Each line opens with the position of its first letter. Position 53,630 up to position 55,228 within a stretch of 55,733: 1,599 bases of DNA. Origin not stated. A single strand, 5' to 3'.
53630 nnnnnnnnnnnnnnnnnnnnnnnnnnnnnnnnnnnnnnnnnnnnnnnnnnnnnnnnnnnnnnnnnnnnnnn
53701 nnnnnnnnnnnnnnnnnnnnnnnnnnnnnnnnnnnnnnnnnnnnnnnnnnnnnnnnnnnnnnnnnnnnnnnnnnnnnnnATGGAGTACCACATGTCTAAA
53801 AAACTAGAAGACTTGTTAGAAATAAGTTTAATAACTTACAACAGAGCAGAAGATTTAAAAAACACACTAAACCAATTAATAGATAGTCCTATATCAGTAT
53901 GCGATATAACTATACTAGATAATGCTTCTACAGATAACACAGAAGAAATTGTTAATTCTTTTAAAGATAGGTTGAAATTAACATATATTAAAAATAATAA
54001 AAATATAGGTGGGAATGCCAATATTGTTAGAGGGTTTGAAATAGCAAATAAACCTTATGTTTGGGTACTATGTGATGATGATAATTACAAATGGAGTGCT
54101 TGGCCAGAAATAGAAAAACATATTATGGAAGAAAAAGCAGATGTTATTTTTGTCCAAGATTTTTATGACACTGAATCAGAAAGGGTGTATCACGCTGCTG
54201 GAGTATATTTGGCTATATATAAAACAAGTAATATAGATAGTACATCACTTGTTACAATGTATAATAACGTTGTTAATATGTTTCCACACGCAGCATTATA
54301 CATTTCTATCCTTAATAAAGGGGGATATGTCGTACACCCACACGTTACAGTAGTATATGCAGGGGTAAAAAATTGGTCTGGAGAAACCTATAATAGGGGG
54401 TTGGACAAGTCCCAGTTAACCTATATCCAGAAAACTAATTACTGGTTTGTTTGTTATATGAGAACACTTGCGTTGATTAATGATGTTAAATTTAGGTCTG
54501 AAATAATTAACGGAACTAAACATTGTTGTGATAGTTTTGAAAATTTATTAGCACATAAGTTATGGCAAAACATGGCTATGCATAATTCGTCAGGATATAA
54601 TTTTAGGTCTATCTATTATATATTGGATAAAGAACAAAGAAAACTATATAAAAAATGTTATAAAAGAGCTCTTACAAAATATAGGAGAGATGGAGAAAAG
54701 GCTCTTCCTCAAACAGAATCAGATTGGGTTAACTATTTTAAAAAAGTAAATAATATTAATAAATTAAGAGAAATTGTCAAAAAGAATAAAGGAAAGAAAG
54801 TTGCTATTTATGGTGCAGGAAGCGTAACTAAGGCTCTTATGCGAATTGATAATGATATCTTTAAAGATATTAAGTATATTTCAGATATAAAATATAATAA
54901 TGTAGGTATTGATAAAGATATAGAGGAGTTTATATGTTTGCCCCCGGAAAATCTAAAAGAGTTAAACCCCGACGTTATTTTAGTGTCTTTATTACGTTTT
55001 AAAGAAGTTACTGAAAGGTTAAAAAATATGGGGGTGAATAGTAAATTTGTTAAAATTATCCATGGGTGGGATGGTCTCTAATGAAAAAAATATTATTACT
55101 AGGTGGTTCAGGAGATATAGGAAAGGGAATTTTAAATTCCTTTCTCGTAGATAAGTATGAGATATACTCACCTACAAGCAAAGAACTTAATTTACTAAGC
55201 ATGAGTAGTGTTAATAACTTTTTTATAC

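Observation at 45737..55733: Phage-borne operon of at least 10 genes for a CDP-activated branched-chain 3,6-dideoxyhexose and its transfer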

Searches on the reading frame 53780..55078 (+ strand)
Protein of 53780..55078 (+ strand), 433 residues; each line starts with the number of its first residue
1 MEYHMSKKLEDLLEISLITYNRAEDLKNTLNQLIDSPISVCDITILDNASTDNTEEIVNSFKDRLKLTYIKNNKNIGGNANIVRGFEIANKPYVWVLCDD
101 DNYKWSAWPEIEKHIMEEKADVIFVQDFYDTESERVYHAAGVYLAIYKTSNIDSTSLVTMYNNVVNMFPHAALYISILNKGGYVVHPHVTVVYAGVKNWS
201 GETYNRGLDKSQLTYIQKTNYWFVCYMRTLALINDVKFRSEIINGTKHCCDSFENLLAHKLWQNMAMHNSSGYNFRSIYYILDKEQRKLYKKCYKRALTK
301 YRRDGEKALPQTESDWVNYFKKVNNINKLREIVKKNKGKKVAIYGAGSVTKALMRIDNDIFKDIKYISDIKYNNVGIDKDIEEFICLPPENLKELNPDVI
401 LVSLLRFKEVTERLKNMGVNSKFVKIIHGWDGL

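Call 7: search_protein_families(library=pfam, proteins=[window:53780-55078:+], max_evalue=0.01)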
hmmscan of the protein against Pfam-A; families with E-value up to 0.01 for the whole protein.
window:53780-55078:+ (433 aa): 3 families
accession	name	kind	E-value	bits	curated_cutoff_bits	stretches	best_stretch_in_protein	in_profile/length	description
PF00535.33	Glycos_transf_2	-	5.4e-19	69.2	23.3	1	17-153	4-138/168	Glycosyl transferase family 2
PF08484.17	Methyltransf_14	-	0.00039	20.7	23.5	1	294-415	21-146/160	C-methyltransferase C-terminal domain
PF10111.15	Glyco_tranf_2_2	-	0.0087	16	27.3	0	42-104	31-94/276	Glycosyltransferase like family 2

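Call 8: search_protein_families(library=ncbifam, proteins=[window:53780-55078:+], max_evalue=0.01)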
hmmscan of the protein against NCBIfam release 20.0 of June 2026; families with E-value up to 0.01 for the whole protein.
window:53780-55078:+ (433 aa): 11 families
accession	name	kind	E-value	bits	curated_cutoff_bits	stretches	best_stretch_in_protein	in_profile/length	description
NF038302.1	EPS_HpsE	equivalog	4.7e-10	38.9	300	1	15-241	5-232/307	hormogonium polysaccharide biosynthesis glycosyltransferase HpsE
NF041875.1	EPS_EpsD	equivalog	3.4e-08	33.3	370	1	14-102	2-90/325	exopolysaccharide biosynthesis glycosyltransferase EpsD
NF007482.0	PRK10073.1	equivalog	6.1e-08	32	423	1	13-123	8-118/334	glycosyltransferase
TIGR03937.1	PgaC_IcaA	equivalog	1e-07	31.3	422.3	1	9-98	41-133/407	poly-beta-1,6-N-acetyl-D-glucosamine synthase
NF050050.1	ProtGlycPglI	equivalog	1.4e-07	31.2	500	1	13-109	4-102/306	GalNAc(5)-diNAcBac-PP-undecaprenol beta-1,3-glucosyltransferase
NF050113.1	gal_furan_GlfT1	equivalog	2e-06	27.3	330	1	17-102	5-89/290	galactofuranosyltransferase GlfT1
NF047683.1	TeichurnBiosyTuaG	equivalog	1.5e-05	24.7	400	1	13-107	8-103/252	teichuronic acid biosynthesis protein TuaG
TIGR04283.1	glyco_like_mftF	equivalog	0.00011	21.8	182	1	19-131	7-114/221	TIGR04283 family arsenosugar biosynthesis glycosyltransferase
NF053739.1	GlytfEpsEBac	equivalog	0.00031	19.8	450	1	19-97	9-89/265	glycosyltransferase EpsE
NF003996.0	PRK05472.2-5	equivalog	0.00095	19.1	138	1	326-394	65-133/209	redox-sensing transcriptional repressor Rex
NF047588.1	GlcsyltransPgfSStrep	equivalog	0.0037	16.5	500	1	25-102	22-97/308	glycosyltransferase PgfS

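Call 15: find_encoding_contigs(protein=window:53780-55078:+, flank=10000, max_places=6)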
Protein window:53780-55078:+ (433 aa): no gene with exactly this product is on record in the collection.

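Call 17: find_related_loci(query=window:53780-55078:+, collection=viral_contigs, flank=10000)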
Query window:53780-55078:+ (433 aa) in viral_contigs; peptide patterns used: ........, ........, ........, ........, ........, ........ (x = any residue, [..] = any of these).
4 stretches matched a pattern, but none encodes a relative of the query by tblastn (E <= 1e-3).

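Call 18: find_encoding_contigs(protein=window:53792-55078:+, flank=10000, max_places=6)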
Protein window:53792-55078:+ (429 aa): 1 contig read that carries it; 1 place shown.
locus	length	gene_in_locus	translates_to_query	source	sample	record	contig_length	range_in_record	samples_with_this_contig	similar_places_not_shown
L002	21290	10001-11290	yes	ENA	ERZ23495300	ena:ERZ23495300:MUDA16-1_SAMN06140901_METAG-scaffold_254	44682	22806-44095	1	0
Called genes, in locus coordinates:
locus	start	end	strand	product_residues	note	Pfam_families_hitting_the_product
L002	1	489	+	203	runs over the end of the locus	PF12844:HTH_19 (weak)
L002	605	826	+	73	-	-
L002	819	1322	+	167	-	-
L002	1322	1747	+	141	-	PF08797:HIRAN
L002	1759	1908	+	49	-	-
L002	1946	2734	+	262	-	PF21448:DNMK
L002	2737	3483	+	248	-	-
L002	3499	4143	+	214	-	PF00702:Hydrolase, PF13419:HAD_2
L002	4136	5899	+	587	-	PF02776:TPP_enzyme_N, PF00205:TPP_enzyme_M, PF02775:TPP_enzyme_C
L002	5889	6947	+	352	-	PF01370:Epimerase, PF02719:Polysacc_synt_2, PF01073:3Beta_HSD (weak), PF16363:GDP_Man_Dehyd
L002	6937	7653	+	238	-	PF00483:NTP_transferase, PF12804:NTP_transf_3 (weak)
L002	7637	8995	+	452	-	PF01041:DegT_DnrJ_EryC1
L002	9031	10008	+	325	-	PF04230:PS_pyruv_trans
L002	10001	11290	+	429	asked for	PF00535:Glycos_transf_2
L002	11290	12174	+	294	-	PF01370:Epimerase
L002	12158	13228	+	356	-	PF03102:NeuB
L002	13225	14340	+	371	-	PF01761:DHQ_synthase, PF24621:DHQS_C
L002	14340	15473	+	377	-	-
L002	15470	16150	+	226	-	PF00106:adh_short, PF13561:adh_short_C2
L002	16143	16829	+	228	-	-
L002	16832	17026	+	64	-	-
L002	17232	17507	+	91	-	-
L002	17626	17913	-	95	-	-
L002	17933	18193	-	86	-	-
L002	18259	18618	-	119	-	-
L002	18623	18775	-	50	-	-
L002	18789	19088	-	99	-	-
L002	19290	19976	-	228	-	-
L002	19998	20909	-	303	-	PF00166:Cpn10 (weak)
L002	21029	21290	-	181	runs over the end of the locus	PF02675:AdoMet_dc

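Call 20: search_protein_families(library=ncbifam, proteins=[L002:11290-12171:+, L002:12158-13225:+, L002:13225-14337:+, L002:14340-15470:+, L002:15470-16147:+, L002:16143-16826:+, L002:16832-17023:+, L002:17232-17504:+, L002:19290-19973:-, L002:19998-20906:-], max_evalue=0.01)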
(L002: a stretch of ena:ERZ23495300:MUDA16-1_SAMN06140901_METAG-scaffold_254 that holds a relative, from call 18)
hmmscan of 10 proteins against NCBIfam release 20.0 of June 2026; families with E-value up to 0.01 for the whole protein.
L002:11290-12171:+ (294 aa): 3 families
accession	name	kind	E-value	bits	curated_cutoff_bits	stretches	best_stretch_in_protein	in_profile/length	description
NF047922.1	GDPFucSynFcl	equivalog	5.3e-10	39.2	500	1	2-126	3-120/308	GDP-L-fucose synthase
TIGR02197.1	heptose_epim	equivalog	0.0029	16.8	274.6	0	86-251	89-271/316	ADP-glyceromanno-heptose 6-epimerase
TIGR01181.1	dTDP_gluc_dehyt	equivalog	0.0043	16.2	365.1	1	169-277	188-303/321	dTDP-glucose 4,6-dehydratase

L002:12158-13225:+ (356 aa): 5 families
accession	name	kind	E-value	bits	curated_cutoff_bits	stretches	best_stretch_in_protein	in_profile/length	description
TIGR03586.1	PseI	equivalog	3.4e-38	131.6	340.25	1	9-305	4-296/327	pseudaminic acid synthase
TIGR03569.1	NeuB_NnaB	equivalog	2e-35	122.4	399.65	1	74-320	71-311/329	N-acetylneuraminate synthase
TIGR01949.1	ADH_synth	equivalog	0.00074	19.3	299.45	0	104-149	159-202/255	2-amino-3,7-dideoxy-D-threo-hept-6-ulosonate synthase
TIGR01361.1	DAHP_synth_Bsub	equivalog_domain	0.002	17.5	267.75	1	78-145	75-141/260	3-deoxy-7-phosphoheptulonate synthase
NF006421.0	PRK08673.1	subfamily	0.005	16.1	335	1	78-144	144-209/338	3-deoxy-7-phosphoheptulonate synthase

L002:13225-14337:+ (371 aa): 6 families
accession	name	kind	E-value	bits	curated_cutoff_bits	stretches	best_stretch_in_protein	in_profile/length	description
TIGR04425.1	P_lya_rel_AroB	hypoth_equivalog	6.3e-91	305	400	1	26-368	1-346/348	AroB-related putative sugar phosphate phospholyase (cyclizing)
TIGR01357.1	aroB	equivalog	3.9e-79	266.3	305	1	45-356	20-337/344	3-dehydroquinate synthase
NF010556.0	PRK13951.1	equivalog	4.6e-45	154.4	560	1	53-359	192-488/492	bifunctional shikimate kinase AroK/3-dehydroquinate synthase AroB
NF010627.0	PRK14021.1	equivalog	7.4e-40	136.8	565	1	77-359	245-533/542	bifunctional shikimate kinase/3-dehydroquinate synthase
NF004852.0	PRK06203.1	equivalog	2.3e-36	125.6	333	1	72-330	90-355/407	3-dehydroquinate synthase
NF002022.0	PRK00843.1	equivalog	0.0029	16.6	413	0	79-137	67-120/350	NAD(P)-dependent glycerol-1-phosphate dehydrogenase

L002:14340-15470:+ (377 aa): 2 families
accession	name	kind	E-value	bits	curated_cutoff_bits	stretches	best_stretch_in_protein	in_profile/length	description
TIGR01312.1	XylB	equivalog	0.0036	15.9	380.25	0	5-108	3-102/481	xylulokinase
TIGR01314.1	gntK_FGGY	equivalog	0.0049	15.5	648.55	1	4-129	4-124/505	gluconokinase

L002:15470-16147:+ (226 aa): 224 families (the best 25 are shown)
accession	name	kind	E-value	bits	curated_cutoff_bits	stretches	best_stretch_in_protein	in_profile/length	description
NF047420.2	EF_P_mod_YmfI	equivalog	3.7e-42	144.7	238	1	46-222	63-235/236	elongation factor P 5-aminopentanone reductase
TIGR01830.1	3oxo_ACP_reduc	equivalog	5.9e-42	144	297.75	1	36-222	55-238/239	3-oxoacyl-[acyl-carrier-protein] reductase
NF009466.0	PRK12826.1-2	subfamily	4e-41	141.1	222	1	37-223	61-245/248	3-oxoacyl-ACP reductase FabG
NF005118.0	PRK06550.1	equivalog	9.4e-37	127.1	270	1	2-223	6-234/236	3-oxoacyl-ACP reductase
NF009464.0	PRK12824.1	subfamily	2.1e-36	125.8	269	1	53-223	76-243/245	3-oxoacyl-ACP reductase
NF005559.1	PRK07231.1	subfamily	2.9e-35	122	215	1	57-223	80-248/249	glucose 1-dehydrogenase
NF004197.0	PRK05653.1-1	equivalog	3.4e-35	121.9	332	1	44-223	71-247/249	3-oxoacyl-ACP reductase FabG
NF004200.0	PRK05653.1-5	equivalog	3.7e-35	121.6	273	1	58-222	81-241/242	3-oxoacyl-ACP reductase FabG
TIGR01829.1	AcAcCoA_reduct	subfamily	4.8e-35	121.4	302.1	1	55-222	76-240/242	acetoacetyl-CoA reductase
NF009468.0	PRK12826.1-4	equivalog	7.5e-35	120.8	318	1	37-224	64-249/256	SDR family oxidoreductase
NF041159.1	Rham_dhyd_Thplmales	equivalog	1.2e-33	116.7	450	1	43-225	69-251/253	L-rhamnose 1-dehydrogenase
NF006693.0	PRK09242.1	equivalog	1.7e-33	115.8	328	1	55-225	87-256/258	SDR family oxidoreductase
NF004199.0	PRK05653.1-4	equivalog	6.8e-33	114.3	301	1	56-223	82-246/247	3-oxoacyl-ACP reductase FabG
NF052558.1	MBtsdlDhBudC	equivalog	2.8e-32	112.3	270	1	56-222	77-241/250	meso-2,3-butanediol dehydrogenase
NF009384.0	PRK12743.1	equivalog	4.2e-32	111.4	264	1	55-224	82-249/258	SDR family oxidoreductase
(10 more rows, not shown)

L002:16143-16826:+ (228 aa): 0 families

L002:16832-17023:+ (64 aa): 0 families

L002:17232-17504:+ (91 aa): 0 families

L002:19290-19973:- (227 aa): 2 families
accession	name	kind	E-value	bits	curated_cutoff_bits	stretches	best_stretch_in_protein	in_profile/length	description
TIGR00691.1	spoT_relA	subfamily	8.1e-10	37.6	499.2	1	54-180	21-136/687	RelA/SpoT family protein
NF008303.0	PRK11092.1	equivalog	0.00027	19.2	947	1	12-180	8-161/702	bifunctional GTP diphosphokinase/guanosine-3',5'-bis pyrophosphate 3'-pyrophosphohydrolase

L002:19998-20906:- (302 aa): 7 families
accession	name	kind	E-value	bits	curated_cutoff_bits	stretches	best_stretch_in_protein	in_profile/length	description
NF001533.0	PRK00364.2-4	subfamily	6.3e-09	35.7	99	1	109-199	5-95/98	co-chaperone GroES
NF001531.0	PRK00364.2-2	subfamily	5.2e-08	32.8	96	1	116-199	9-91/94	co-chaperone GroES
NF001534.0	PRK00364.2-5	equivalog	3.4e-05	23.8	120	1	128-199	22-91/94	co-chaperone GroES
NF001530.0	PRK00364.1-6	equivalog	4.6e-05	23.2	136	1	114-199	15-100/104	co-chaperone GroES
NF001532.0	PRK00364.2-3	equivalog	0.0014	18.6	130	0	125-199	19-91/94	co-chaperone GroES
NF001529.0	PRK00364.1-5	subfamily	0.0036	17.4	133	0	117-190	10-83/95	co-chaperone GroES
NF001527.0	PRK00364.1-2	subfamily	0.0042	17.2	120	0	128-198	23-91/96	co-chaperone GroES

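Call 21: search_protein_families(library=pfam, proteins=[L002:11290-12171:+, L002:12158-13225:+, L002:13225-14337:+, L002:14340-15470:+, L002:15470-16147:+, L002:16143-16826:+, L002:16832-17023:+, L002:17232-17504:+, L002:19290-19973:-, L002:19998-20906:-], max_evalue=0.01)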
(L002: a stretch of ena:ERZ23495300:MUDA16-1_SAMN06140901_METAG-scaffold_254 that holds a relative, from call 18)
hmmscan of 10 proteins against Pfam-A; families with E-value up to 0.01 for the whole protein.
L002:11290-12171:+ (294 aa): 2 families
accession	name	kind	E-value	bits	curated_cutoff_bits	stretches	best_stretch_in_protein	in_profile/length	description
PF01370.27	Epimerase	-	1.9e-12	47.5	20.9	1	4-221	1-239/240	NAD dependent epimerase/dehydratase family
PF04321.23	RmlD_sub_bind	-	0.0035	16.9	27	0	3-52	2-51/287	RmlD substrate binding domain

L002:12158-13225:+ (356 aa): 1 family
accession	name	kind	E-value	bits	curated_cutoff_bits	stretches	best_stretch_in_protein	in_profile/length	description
PF03102.20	NeuB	-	1.8e-39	136.1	22.1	1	43-253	12-227/241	NeuB family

L002:13225-14337:+ (371 aa): 2 families
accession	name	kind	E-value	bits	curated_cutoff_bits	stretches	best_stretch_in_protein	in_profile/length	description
PF01761.26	DHQ_synthase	-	1.6e-32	112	24.2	1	75-182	3-110/115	3-dehydroquinate synthase N-terminal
PF24621.2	DHQS_C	-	5.4e-30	104.7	27.6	1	188-332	1-144/144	3-dehydroquinate synthase C-terminal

L002:14340-15470:+ (377 aa): 1 family
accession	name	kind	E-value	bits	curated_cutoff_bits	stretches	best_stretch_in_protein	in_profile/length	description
PF00370.27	FGGY_N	-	7.2e-05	22.9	28.8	1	1-110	1-106/245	FGGY family of carbohydrate kinases, N-terminal domain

L002:15470-16147:+ (226 aa): 4 families
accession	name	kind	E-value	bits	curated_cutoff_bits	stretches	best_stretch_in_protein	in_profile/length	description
PF13561.12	adh_short_C2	-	3.5e-41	141.8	27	1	48-222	62-235/236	Enoyl-(Acyl carrier protein) reductase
PF00106.31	adh_short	-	3.7e-29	102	26.6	1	43-176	63-194/195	short chain dehydrogenase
PF04321.23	RmlD_sub_bind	-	0.00019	21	27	1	3-68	2-62/287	RmlD substrate binding domain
PF01370.27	Epimerase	-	0.0073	16.2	20.9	0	4-66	1-73/240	NAD dependent epimerase/dehydratase family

L002:16143-16826:+ (228 aa): 0 families

L002:16832-17023:+ (64 aa): 0 families

L002:17232-17504:+ (91 aa): 0 families

L002:19290-19973:- (227 aa): 2 families
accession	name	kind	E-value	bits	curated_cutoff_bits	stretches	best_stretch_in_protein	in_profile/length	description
PF01966.28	HD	-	0.00048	20.8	22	1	54-162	2-115/116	HD domain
PF13328.12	HD_4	-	0.00058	20.1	27.2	0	33-185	2-146/156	HD domain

L002:19998-20906:- (302 aa): 1 family
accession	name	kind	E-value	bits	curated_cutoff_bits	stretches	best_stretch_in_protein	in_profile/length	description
PF00166.26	Cpn10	-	6.4e-12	45.8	21.1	1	113-200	5-92/93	Chaperonin 10 Kd subunit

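Call 69: search_solved_structures(query=L002:14340-15470:+, max_evalue=1)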
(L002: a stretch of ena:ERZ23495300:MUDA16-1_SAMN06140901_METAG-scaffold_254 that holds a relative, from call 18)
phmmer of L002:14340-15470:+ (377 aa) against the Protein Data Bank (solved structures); distinct sequences matched with E-value up to 1: 0.

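Call 70: search_solved_structures(query=L002:16143-16826:+, max_evalue=1)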
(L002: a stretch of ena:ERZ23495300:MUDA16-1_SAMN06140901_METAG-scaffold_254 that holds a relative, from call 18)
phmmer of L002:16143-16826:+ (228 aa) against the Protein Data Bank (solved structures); distinct sequences matched with E-value up to 1: 2.
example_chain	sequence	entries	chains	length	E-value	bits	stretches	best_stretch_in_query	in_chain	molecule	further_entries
4wqo_D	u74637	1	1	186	0.19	14.8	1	56-131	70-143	Cullin-2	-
1o5j_A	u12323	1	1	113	0.45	13.6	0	136-184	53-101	periplasmic divalent cation tolerance protein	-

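Call 71: search_solved_structures(query=L002:13225-14337:+, max_evalue=1e-10)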
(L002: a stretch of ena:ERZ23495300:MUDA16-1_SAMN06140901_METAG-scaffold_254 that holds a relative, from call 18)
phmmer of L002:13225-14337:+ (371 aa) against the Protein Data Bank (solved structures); distinct sequences matched with E-value up to 1e-10: 16.
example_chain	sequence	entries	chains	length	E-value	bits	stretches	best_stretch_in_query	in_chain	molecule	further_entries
3clh_A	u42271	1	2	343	1e-42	150.2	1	29-364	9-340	3-dehydroquinate synthase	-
1xag_A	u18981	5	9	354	9.5e-37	130.6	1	45-354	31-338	3-dehydroquinate synthase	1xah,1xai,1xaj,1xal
5eks_A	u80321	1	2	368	1.4e-35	126.8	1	78-352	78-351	3-dehydroquinate synthase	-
5hvn_A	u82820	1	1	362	1.6e-35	126.6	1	49-357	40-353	3-dehydroquinate synthase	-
3okf_A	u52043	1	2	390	1.7e-35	126.5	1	78-352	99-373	3-dehydroquinate synthase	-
3qbd_A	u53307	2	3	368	3.1e-35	125.6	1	74-346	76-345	3-dehydroquinate synthase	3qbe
6c5c_A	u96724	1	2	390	1.8e-33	119.8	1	69-307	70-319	3-dehydroquinate synthase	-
1ujn_A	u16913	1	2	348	4.1e-33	118.6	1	78-351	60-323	dehydroquinate synthase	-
7u5s_A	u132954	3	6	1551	2.4e-32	116.1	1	69-305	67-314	Pentafunctional AROM polypeptide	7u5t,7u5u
3zok_A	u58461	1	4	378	3.4e-32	115.6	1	68-351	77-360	3-DEHYDROQUINATE SYNTHASE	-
6lk2_A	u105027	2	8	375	2e-31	113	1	69-350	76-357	3-dehydroquinate synthase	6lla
6hqv_A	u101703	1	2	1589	5.3e-29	105.1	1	73-354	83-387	Pentafunctional AROM polypeptide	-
1dqs_A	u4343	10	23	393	3.8e-28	102.3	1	74-307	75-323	PROTEIN (3-DEHYDROQUINATE SYNTHASE) | 3-DEHYDROQUINATE SYNTHASE | Pentafunctional AROM polypeptide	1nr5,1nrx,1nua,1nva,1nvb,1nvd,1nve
5tpr_A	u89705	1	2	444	7.2e-22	81.7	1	48-295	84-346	3-dehydroquinate synthase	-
2d2x_A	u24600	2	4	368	1.5e-21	80.6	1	73-351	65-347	2-deoxy-scyllo-inosose synthase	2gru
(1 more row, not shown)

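Call 72: search_solved_structures(query=L002:12158-13225:+, max_evalue=0.00001)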
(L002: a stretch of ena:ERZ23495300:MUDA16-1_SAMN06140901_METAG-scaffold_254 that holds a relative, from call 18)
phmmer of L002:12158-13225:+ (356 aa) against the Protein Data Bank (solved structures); distinct sequences matched with E-value up to 0.00001: 8.
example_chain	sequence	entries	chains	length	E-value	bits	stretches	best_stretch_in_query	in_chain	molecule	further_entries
3g8r_A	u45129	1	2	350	5.7e-70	239.4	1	6-329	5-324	Probable spore coat polysaccharide biosynthesis protein E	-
4ipi_A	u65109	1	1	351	1.5e-23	86.8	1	64-324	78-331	Polysialic acid capsule biosynthesis protein SiaC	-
4ipj_A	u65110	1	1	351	2.7e-23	85.9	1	64-324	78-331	Polysialic acid capsule biosynthesis protein SiaC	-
1xuu_A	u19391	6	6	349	2.7e-23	85.9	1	64-324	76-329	polysialic acid capsule biosynthesis protein SiaC | N-acetylneuraminate synthase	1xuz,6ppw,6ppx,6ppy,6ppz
6ncs_A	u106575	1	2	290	6.1e-22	81.5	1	73-285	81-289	N-acetylneuraminic acid (Sialic acid) synthetase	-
2wqp_A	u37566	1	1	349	6.8e-22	81.4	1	64-324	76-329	POLYSIALIC ACID CAPSULE BIOSYNTHESIS PROTEIN SIAC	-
8h2c_A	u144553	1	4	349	1.8e-19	73.3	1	9-308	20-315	Pseudaminic acid synthase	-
1vli_A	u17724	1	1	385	3.3e-16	62.7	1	43-313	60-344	Spore coat polysaccharide biosynthesis protein spsE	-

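Call 79: search_dna_similar(query=L002:19998-20906:-, collection=phages, mode=protein, max_rows=10)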
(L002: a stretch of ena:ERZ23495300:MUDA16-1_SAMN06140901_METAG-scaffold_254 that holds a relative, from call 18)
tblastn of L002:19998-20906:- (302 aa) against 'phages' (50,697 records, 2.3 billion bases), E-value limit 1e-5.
No match.

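Call 80: search_dna_similar(query=L002:12158-13225:+, collection=phages, mode=protein, max_rows=15)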
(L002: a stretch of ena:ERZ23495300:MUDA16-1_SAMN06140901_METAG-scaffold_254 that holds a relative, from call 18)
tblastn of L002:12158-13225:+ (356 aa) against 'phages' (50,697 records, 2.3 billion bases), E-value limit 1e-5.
Records with a match: 3; places in all: 3; records where one place covers at least 80% of the query: 1.
Best place of each record, by identity: <60% 3.
By first word of the organism name: Moritella 1; Marine 1; uncultured 1.
By host as written in the record: - 2; Salmo salar 1.
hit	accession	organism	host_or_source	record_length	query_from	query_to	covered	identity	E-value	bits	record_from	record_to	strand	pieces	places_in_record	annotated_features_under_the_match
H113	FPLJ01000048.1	Moritella viscosa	Salmo salar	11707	5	309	86%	25.3%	1e-16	87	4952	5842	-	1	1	Sialic acid synthase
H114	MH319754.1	Marine virus AG-345-L05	single cell amplified by WGA-X; seawater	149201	10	229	62%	30.0%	5e-16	85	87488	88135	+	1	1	record has no annotation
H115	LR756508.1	uncultured phage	metagenomic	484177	10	234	63%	28.1%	2e-8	62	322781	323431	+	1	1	record has no annotation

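Call 86: find_homologous_proteins(query=L002:14340-15470:+, max_evalue=0.00001)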
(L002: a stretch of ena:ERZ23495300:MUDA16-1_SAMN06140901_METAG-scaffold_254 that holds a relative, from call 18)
Query L002:14340-15470:+ (377 aa): 53 proteins with E <= 0.00001 among 7372 candidates.
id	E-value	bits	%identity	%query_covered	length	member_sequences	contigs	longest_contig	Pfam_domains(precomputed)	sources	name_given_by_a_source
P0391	2.7e-248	841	100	100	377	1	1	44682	-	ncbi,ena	-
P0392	1.5e-82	296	45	100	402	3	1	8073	PF00370.28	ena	-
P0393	4.1e-81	291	38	99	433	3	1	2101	PF00370.28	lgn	-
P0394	9.1e-77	277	39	98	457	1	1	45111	PF00370.28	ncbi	-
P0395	1.6e-75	273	38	100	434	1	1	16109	PF00370.28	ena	-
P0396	1.9e-74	269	38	99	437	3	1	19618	PF00370.28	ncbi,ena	-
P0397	3.7e-73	265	35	99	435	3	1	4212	PF00370.28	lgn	-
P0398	7.9e-73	264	36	100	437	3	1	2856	PF00370.28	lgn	-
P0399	2.7e-70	255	34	100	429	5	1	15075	PF00370.28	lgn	-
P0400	1.1e-69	253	36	100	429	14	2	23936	PF00370.28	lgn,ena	-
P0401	2.6e-69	252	36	100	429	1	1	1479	PF00370.28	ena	-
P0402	1.0e-68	250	35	100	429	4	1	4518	PF00370.28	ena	-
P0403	5.6e-68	248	35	100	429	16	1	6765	PF00370.28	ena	-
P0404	5.8e-66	241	35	100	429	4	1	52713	PF00370.28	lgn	-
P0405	1.9e-65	239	35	100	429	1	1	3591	PF00370.28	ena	-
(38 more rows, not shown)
